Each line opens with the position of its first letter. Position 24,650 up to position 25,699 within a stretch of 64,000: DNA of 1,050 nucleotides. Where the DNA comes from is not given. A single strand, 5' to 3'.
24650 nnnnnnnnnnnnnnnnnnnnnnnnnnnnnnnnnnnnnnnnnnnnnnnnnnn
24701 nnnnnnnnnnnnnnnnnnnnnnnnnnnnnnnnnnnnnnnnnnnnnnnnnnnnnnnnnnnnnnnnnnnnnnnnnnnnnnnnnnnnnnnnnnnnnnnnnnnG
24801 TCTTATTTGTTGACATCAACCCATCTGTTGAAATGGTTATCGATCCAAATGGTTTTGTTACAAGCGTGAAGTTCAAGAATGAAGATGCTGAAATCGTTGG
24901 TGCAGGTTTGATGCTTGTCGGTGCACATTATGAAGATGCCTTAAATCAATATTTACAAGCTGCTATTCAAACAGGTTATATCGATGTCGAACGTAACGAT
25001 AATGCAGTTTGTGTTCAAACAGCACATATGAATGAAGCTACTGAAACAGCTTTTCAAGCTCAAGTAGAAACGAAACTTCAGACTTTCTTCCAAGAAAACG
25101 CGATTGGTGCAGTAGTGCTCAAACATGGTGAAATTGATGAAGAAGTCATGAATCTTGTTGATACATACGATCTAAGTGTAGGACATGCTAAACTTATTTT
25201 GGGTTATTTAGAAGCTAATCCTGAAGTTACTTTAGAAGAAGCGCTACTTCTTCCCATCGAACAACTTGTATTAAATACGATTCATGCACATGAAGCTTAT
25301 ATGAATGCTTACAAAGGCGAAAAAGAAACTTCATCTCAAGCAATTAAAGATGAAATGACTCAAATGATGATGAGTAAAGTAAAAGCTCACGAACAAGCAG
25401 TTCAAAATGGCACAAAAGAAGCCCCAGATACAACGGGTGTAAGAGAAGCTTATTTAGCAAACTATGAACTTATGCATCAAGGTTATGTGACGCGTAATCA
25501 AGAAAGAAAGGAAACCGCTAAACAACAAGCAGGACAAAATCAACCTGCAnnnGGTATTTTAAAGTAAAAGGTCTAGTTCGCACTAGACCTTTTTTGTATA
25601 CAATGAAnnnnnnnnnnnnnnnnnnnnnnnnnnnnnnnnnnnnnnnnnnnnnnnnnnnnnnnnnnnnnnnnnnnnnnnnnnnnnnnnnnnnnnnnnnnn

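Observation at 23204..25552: Orphan lipoprotein built from three tandem RsgI/SEAL autoproteolytic domains: a candidate self-cleaving, force-released surface tether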

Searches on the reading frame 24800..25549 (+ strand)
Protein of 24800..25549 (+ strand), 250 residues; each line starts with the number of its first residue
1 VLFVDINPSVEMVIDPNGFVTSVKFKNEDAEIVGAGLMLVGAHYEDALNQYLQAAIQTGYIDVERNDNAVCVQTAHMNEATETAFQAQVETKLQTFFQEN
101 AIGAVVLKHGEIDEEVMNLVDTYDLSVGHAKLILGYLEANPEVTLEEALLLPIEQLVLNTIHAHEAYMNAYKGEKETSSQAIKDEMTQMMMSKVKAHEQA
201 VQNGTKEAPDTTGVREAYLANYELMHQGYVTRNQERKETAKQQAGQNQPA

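Call 36: predict_structure(alignment_id=A4)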
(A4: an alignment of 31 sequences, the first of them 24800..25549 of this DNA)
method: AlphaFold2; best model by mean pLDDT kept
length: 250 residues; sequences in the alignment: 31
mean_pLDDT: 93.5   pTM: 0.89
mean pLDDT of the five models: 93.5, 93.3, 93.1, 92.5, 91.9
residues with pLDDT >= 90: 222; 70-90: 24; 50-70: 3; < 50: 1
segments of 3 or more residues with pLDDT < 50: none
pLDDT, mean of each block of 10 residues (from residue 1): 88 96 96 96 97 96 93 93 95 95 94 92 94 94 95 94 96 96 97 97 93 94 89 93 75
secondary structure, 60 per line:
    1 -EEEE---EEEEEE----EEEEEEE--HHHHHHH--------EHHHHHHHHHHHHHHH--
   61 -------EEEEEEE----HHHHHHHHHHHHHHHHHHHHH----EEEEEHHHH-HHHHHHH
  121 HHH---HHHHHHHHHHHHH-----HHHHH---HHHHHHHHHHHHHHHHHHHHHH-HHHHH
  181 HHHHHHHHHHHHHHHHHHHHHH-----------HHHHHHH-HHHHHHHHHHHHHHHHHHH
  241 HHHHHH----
elements in order: E2-5 E9-14 E19-25 H28-34 H44-58 E68-74 H79-99 E104-108 H109-112 H114-123 H127-139 H145-149 H153-174 H176-202 H214-220 H222-246

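Call 37: search_protein_representatives(alignment_id=A4)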
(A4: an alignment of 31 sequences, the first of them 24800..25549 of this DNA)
Query: 31 sequences, 249 profile positions. Proteins with E-value up to 0.001 (for the whole library): 3800; up to 1e-10: 1040; up to 1e-30: 46. The best 150 are listed.
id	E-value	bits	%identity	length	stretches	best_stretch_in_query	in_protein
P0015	0.0e+00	1039.7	-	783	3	1-248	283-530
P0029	2.2e-221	747.9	-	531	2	1-248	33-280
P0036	5.1e-123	425.7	-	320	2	1-245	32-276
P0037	5.3e-103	360.1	-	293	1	1-246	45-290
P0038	1.4e-96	339.0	-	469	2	2-236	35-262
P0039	2.9e-92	325.0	-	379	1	1-242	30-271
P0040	2.2e-66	240.2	-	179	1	71-247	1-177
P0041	3.1e-65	236.4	-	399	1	1-142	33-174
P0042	4.4e-57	209.7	-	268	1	1-239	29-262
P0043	2.0e-56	207.6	-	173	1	1-144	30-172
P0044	5.8e-56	206.0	-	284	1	1-244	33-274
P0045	1.8e-53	197.8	-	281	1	2-248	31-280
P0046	1.4e-50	188.4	-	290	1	1-245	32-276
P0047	2.3e-50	187.7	-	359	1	1-241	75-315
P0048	1.0e-47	179.0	-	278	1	2-229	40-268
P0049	1.6e-47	178.3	-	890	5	3-218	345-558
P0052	1.6e-46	175.1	-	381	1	1-238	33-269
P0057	5.5e-42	160.3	-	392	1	2-242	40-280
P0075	3.7e-34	134.6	-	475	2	1-246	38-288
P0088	5.7e-27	111.1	-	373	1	1-246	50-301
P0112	1.8e-23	99.6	-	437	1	1-174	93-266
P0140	5.7e-22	94.7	-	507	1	2-244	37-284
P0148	1.6e-21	93.2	-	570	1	2-190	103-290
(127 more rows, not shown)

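Call 40: fold_search(model_id=the predicted structure, library=pdb)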
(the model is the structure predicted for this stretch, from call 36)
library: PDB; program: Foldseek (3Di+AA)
matches with E <= 10: 99; with E <= 0.001: 8
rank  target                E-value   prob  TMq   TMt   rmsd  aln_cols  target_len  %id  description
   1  8hep_MODEL_1_B        2.8e-05  1.00  0.34  0.48  11.9       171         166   22  Solution structure of the periplasmic domain of the anti-sigma factor RsgI1 from Clostridium thermocellum (released 2023-05-24)
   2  8her_MODEL_1_B        1.1e-04  1.00  0.33  0.46  13.0       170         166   22  Solution structure of the periplasmic domain of RsgI6 from Clostridium thermocellum (released 2023-05-24)
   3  8u9o_MODEL_1_B        1.3e-04  1.00  0.30  0.44  11.5       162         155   25  Solution structure of RsgI9 CRE domain from C. thermocellum (released 2024-04-24)
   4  8hdj_F                1.7e-04  1.00  0.34  0.53  10.7       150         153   21  Periplasmic domain of RsgI2 of Clostridium thermocellum (released 2023-05-17)
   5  8hdj_H                2.8e-04  1.00  0.33  0.50  10.7       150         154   21  Periplasmic domain of RsgI2 of Clostridium thermocellum (released 2023-05-17)
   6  8hdj_D                3.7e-04  1.00  0.32  0.50  10.9       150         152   21  Periplasmic domain of RsgI2 of Clostridium thermocellum (released 2023-05-17)
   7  8hdj_B                3.9e-04  1.00  0.33  0.51  10.9       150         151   21  Periplasmic domain of RsgI2 of Clostridium thermocellum (released 2023-05-17)
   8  8heq_MODEL_1_B        5.4e-04  1.00  0.35  0.52  12.2       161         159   21  Solution structure of the periplasmic domain of the anti-sigma factor RsgI2 from Clostridium thermocellum (released 2023-05-24)
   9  8t9n_A                2.6e-03  1.00  0.36  0.60   5.7       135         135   15  Bacillus subtilis RsgI GGG mutant (released 2023-09-20)
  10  8t9n_B                3.0e-03  1.00  0.35  0.73   3.0       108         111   16  Bacillus subtilis RsgI GGG mutant (released 2023-09-20)
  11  2fe1                  7.9e-01  0.06  0.12  0.20  14.6       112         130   15  Crystal Structure of PAE0151 from Pyrobaculum aerophilum (released 2005-12-27)
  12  2g5c_A                7.9e-01  0.04  0.11  0.10  20.7       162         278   15  Crystal Structure of Prephenate Dehydrogenase from Aquifex aeolicus (released 2006-03-07)
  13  6hmj_A                9.3e-01  0.06  0.12  0.09  24.5       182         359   14  Structure of an RNA-binding Light-Oxygen-Voltage Receptor (released 2019-08-28)
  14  9h3c                  9.9e-01  0.06  0.14  0.16  15.0       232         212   16  De novo designed alpha helical toroidal protein with a Ru-cofactor (released 2025-10-22)
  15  8c3w                  1.2e+00  0.05  0.14  0.16  15.1       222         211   15  Crystal structure of a computationally designed heme binding protein, dnHEM1 (released 2023-07-05)
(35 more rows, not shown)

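Call 44: search_solved_structures(query=A4, max_evalue=0.01, show_alignments=5)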
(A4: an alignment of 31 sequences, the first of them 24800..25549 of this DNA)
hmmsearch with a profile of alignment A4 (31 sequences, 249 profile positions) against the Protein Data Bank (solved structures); distinct sequences matched with E-value up to 0.01: 4.
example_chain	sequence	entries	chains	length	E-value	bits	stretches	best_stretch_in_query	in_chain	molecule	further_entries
8hep_B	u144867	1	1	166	1.3e-11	47.7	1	8-166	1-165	Anti-sigma factor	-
8her_B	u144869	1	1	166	9.5e-10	41.5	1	8-166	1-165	Anti-sigma factor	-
8u9o_B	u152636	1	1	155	5.7e-08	35.7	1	8-158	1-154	Anti-sigma-I factor RsgI9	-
8heq_B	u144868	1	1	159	0.0062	19.2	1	8-165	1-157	Anti-sigma-I factor RsgI2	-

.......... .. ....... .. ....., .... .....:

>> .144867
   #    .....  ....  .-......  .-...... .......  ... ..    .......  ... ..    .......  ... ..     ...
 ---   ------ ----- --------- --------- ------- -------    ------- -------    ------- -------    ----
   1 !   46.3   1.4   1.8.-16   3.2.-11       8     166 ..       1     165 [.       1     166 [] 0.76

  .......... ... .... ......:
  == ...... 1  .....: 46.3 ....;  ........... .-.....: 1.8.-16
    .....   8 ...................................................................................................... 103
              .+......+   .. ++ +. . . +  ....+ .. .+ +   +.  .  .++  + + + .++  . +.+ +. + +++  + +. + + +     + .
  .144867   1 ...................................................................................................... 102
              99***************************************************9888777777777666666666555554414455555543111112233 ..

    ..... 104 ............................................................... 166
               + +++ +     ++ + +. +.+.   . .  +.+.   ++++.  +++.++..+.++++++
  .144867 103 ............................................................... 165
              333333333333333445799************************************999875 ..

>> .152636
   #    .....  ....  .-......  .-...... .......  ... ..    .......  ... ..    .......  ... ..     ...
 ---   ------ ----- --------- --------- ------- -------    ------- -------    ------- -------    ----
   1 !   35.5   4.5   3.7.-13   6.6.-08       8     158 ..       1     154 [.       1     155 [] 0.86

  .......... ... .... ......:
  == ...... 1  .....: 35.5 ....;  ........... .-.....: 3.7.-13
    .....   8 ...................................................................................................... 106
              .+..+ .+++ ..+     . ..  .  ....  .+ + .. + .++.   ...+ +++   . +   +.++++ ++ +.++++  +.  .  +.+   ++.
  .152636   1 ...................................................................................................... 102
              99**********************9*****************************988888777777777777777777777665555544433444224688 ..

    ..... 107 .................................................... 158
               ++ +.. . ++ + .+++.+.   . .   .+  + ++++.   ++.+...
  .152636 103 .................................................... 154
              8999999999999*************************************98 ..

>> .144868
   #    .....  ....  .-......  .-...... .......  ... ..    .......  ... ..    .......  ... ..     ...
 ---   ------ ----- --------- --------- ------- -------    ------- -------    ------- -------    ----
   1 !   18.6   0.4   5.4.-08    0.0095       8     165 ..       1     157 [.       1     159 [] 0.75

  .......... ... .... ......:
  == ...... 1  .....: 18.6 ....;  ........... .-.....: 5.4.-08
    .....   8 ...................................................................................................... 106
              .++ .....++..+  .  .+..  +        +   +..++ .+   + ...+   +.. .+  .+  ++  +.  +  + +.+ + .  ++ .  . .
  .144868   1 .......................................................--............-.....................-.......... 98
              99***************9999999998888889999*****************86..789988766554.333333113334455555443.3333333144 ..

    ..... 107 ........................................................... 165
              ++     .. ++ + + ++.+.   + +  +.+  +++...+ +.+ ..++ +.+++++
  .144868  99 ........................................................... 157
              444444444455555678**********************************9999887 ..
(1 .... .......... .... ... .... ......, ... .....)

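Call 50: list_cluster_members(proteins=[P0049, P0038, P0042, P0044, P0045, P0075, P0088, P0140, P0052, P0057])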
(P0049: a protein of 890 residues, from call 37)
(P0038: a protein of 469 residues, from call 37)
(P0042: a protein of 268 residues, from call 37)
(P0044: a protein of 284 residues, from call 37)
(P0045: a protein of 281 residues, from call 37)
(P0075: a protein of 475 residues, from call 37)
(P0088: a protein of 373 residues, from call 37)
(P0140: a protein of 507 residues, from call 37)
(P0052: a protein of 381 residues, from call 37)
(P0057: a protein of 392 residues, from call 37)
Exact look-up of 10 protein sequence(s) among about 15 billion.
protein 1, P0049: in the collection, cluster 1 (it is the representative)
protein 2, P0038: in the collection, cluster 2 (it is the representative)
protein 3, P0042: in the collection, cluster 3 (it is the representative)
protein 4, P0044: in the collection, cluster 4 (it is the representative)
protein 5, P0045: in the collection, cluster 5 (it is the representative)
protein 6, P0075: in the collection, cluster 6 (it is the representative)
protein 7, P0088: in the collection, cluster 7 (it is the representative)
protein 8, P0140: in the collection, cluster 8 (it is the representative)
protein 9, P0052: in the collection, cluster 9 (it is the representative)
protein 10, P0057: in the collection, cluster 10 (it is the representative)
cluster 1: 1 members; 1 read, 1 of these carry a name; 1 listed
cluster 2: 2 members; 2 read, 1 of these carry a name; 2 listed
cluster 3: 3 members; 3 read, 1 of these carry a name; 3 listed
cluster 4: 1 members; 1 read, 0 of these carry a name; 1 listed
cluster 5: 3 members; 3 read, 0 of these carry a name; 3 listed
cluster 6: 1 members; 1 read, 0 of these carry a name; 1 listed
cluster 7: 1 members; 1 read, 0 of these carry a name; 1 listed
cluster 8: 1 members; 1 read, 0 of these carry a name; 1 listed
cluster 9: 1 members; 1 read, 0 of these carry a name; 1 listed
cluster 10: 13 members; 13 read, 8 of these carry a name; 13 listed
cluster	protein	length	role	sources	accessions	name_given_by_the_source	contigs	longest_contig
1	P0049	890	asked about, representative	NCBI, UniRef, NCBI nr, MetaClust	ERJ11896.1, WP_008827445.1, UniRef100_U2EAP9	anti-sigma-I factor RsgI family protein [Haloplasma contractile] | Membrane lipoprotein n=1 Tax=Haloplasma contractile SSD-17B TaxID=1033810 ... | hypothetical protein [Haloplasma contractile]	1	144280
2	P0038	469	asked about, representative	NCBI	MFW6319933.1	MAG: lipoprotein, partial [Bacillota bacterium]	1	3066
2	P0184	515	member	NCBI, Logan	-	-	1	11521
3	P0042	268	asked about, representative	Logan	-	-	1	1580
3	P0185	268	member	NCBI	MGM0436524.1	MAG: anti-sigma-I factor RsgI family protein [Bacillota bacterium]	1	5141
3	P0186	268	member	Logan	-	-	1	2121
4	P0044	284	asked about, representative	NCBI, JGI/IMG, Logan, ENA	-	-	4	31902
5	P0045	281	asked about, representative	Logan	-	-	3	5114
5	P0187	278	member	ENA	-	-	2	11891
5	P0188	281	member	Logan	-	-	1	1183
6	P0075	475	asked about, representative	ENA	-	-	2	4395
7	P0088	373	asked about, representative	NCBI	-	-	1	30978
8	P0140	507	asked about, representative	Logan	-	-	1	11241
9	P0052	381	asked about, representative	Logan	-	-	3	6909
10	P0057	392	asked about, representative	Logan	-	-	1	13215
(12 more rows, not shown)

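Call 55: search_protein_families(library=pfam, proteins=[P0049, P0039, P0052, P0057, P0112, P0148, P0047, P0140], max_evalue=0.01)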
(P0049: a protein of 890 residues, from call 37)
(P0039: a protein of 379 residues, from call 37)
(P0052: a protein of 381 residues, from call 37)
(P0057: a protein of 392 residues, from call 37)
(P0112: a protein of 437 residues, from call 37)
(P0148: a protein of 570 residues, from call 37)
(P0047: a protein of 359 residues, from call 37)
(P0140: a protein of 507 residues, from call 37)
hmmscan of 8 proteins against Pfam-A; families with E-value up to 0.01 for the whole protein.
P0049 (890 aa): 5 families
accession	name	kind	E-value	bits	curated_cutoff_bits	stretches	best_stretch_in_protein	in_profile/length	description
PF23750.1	RsgI_M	-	4.8e-66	221.8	25.3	3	63-196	2-132/133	Anti-sigma factor RsgI-like central domain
PF22278.2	DUF6958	-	3e-05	24.7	27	0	738-782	7-48/90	Family of unknown function (DUF6958)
PF09167.16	DUF1942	-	0.0013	19.3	22.4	0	719-750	27-58/123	Domain of unknown function (DUF1942)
PF21827.1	New_glue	-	0.0037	17.4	31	1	10-68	8-60/94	New glue protein family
PF15861.10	partial_CstF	-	0.0066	16.7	27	0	209-238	8-37/62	Partial cleavage stimulation factor domain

P0039 (379 aa): 2 families
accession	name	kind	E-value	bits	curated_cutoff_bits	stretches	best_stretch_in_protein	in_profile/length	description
PF23750.1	RsgI_M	-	2.1e-19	70.8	25.3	1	28-157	1-126/133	Anti-sigma factor RsgI-like central domain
PF13648.12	Lipocalin_4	-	0.00019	22.7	22.4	1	284-355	9-79/89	Lipocalin-like domain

P0052 (381 aa): 1 family
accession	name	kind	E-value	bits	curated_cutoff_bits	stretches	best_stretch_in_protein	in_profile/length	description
PF23750.1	RsgI_M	-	1.7e-16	61.5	25.3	1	31-164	1-131/133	Anti-sigma factor RsgI-like central domain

P0057 (392 aa): 2 families
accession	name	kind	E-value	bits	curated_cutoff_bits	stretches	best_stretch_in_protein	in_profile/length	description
PF23750.1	RsgI_M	-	6.9e-15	56.2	25.3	1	39-169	3-129/133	Anti-sigma factor RsgI-like central domain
PF13648.12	Lipocalin_4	-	0.0014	19.9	22.4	1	294-366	10-80/89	Lipocalin-like domain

P0112 (437 aa): 1 family
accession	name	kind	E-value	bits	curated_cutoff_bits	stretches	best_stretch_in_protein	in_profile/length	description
PF23750.1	RsgI_M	-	2.3e-22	80.4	25.3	1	92-226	2-131/133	Anti-sigma factor RsgI-like central domain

P0148 (570 aa): 1 family
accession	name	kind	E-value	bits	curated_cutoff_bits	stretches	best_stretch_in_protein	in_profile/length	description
PF23750.1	RsgI_M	-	1.9e-26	93.7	25.3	1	102-234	3-132/133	Anti-sigma factor RsgI-like central domain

P0047 (359 aa): 1 family
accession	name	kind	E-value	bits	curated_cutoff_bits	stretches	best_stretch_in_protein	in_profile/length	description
PF23750.1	RsgI_M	-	1.5e-22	81.1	25.3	1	74-208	2-132/133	Anti-sigma factor RsgI-like central domain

P0140 (507 aa): 1 family
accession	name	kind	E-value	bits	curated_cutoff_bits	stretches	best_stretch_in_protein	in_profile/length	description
PF23750.1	RsgI_M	-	2.6e-18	67.3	25.3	1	35-166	2-131/133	Anti-sigma factor RsgI-like central domain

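Call 63: find_homologous_proteins(query=A4, max_evalue=1e-15)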
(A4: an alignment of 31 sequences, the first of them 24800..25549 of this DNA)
Query A4 (31 sequences) (250 aa, profile of the alignment): 27 proteins with E <= 1e-15 among 2926 candidates.
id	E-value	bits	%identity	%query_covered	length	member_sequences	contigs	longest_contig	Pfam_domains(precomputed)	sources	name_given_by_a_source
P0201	1.7e-156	537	46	99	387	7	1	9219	PF23750.2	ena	-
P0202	1.5e-141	488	47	100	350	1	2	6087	PF23750.2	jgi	jgi:hypothetical protein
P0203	1.2e-130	452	44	98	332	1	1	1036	PF23750.2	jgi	jgi:hypothetical protein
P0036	1.6e-122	426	45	97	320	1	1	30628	PF23750.2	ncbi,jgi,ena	ncbi:MAG: hypothetical protein WCY80_03605 [Candidatus Izemoplasmatales bacterium]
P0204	3.1e-116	405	50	98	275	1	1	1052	PF23750.2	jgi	jgi:hypothetical protein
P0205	5.5e-108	378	58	100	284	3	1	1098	PF23750.2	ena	-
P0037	1.7e-102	360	50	98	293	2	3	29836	PF23750.2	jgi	jgi:hypothetical protein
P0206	1.5e-99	350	52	95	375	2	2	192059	PF23750.2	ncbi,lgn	ncbi:MAG: hypothetical protein ABII85_05315 [Bacillota bacterium]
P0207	7.9e-95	335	51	96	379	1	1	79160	PF23750.2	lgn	-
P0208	4.7e-94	332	50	97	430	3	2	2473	PF23750.2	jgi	-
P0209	8.8e-94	332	50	94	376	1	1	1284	PF23750.2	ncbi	-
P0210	1.1e-92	328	48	96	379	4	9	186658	PF23750.2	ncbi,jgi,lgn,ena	-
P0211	6.1e-92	326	49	96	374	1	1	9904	PF23750.2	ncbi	-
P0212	6.9e-92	325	49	96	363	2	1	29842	PF23750.2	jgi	-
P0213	6.9e-92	325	49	96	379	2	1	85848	PF23750.2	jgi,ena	-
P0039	9.0e-92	325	48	95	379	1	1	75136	PF13648.13,PF23750.2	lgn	-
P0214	1.6e-91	324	49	96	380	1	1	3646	PF23750.2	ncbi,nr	ncbi:MAG: hypothetical protein JXC31_00080 [Acholeplasmataceae bacterium]|nr:hypothetical protein [A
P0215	6.9e-90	319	48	98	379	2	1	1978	PF23750.2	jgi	jgi:hypothetical protein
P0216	8.5e-90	319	46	95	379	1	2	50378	PF13648.13,PF23750.2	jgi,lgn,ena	-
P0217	1.3e-89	318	45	96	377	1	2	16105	PF13648.13,PF23750.2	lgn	-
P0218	5.4e-89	316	47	96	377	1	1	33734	PF23750.2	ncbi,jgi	-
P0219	3.6e-81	290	46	76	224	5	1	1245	PF23750.2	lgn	-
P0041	9.9e-65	236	49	64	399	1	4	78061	PF23750.2,PF00990.27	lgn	-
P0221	2.5e-60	222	31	98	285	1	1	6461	PF23750.2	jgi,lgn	-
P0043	6.2e-56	208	56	58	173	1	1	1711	PF23750.2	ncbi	ncbi:MAG: hypothetical protein CVV58_06985, partial [Tenericutes bacterium HGW-Tenericutes-3]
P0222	9.3e-46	174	53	47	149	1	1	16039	PF23750.2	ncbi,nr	ncbi:MAG: hypothetical protein K9L02_05600, partial [Acholeplasmataceae bacterium]|nr:hypothetical p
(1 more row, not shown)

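Call 75: find_encoding_contigs(protein=P0049, flank=6000, max_places=2)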
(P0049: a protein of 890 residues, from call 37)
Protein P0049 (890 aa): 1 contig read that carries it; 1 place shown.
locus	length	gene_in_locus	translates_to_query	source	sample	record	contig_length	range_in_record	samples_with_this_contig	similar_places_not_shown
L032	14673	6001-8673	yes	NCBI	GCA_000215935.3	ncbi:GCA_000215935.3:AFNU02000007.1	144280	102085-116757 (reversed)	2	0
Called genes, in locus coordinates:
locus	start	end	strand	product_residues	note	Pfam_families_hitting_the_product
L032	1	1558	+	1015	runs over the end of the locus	PF01443:Viral_helicase1 (faint), PF13086:AAA_11, PF13245:AAA_19 (faint), PF13604:AAA_30 (faint), PF13087:AAA_12, PF10881:DUF2726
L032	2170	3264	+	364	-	PF13395:HNH_4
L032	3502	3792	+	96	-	-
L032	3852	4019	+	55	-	-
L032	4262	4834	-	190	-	PF03848:TehB, PF13489:Methyltransf_23 (weak), PF13847:Methyltransf_31 (weak), PF08241:Methyltransf_11, PF08242:Methyltransf_12, PF13649:Methyltransf_25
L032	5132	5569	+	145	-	PF00903:Glyoxalase, PF12681:Glyoxalase_2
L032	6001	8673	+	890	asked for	PF23750:RsgI_M, PF25588:DUF7934 (faint), PF22278:DUF6958 (faint), PF23750:RsgI_M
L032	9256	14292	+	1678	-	PF02494:HYR (faint), PF07523:Big_3 (faint), PF15418:DUF4625 (faint), PF17892:Cadherin_5 (faint), PF17963:Big_9 (faint), PF16403:Bact_surface_Ig-like (weak), PF16403:Bact_surface_Ig-like, PF12799:LRR_4, +8 more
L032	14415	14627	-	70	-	-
